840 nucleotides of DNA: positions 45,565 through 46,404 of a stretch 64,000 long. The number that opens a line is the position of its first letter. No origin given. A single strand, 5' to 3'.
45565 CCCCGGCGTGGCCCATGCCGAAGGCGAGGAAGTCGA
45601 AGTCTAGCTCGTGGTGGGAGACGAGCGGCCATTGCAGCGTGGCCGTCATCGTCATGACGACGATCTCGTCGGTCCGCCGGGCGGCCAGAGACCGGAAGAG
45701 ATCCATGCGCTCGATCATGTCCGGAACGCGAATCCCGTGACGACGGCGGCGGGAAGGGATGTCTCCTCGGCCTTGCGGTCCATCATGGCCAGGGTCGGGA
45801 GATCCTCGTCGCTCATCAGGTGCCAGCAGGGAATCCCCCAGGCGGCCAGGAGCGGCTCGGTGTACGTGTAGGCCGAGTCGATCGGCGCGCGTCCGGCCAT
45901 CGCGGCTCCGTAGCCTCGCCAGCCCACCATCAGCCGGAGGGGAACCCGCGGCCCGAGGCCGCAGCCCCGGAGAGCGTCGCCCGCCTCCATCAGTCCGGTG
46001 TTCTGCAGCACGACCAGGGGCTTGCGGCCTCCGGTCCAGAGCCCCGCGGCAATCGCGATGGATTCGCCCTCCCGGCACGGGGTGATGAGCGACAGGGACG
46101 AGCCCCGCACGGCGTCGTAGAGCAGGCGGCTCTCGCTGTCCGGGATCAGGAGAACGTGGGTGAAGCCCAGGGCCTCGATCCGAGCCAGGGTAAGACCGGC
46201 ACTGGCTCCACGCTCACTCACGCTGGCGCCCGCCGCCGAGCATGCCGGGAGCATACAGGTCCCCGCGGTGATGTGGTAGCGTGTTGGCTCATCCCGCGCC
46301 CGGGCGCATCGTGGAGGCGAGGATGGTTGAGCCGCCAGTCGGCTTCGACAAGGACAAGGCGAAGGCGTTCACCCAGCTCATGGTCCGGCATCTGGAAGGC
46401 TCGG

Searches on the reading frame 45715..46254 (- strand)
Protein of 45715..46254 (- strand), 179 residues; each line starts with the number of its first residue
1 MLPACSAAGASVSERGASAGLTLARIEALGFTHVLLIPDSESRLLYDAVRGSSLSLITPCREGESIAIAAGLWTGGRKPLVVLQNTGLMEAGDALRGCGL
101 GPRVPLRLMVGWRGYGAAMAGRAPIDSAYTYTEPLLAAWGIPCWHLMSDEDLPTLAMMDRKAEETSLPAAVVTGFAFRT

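Call 50: search_protein_families(library=pfam, proteins=[window:45715-46254:-], max_evalue=0.01)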
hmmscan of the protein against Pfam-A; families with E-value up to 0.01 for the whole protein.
window:45715-46254:- (179 aa): 1 family
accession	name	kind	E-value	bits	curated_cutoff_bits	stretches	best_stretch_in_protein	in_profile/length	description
PF02776.23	TPP_enzyme_N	-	3.2e-05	24.1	26.8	1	23-115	8-102/119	Thiamine pyrophosphate enzyme, N-terminal TPP binding domain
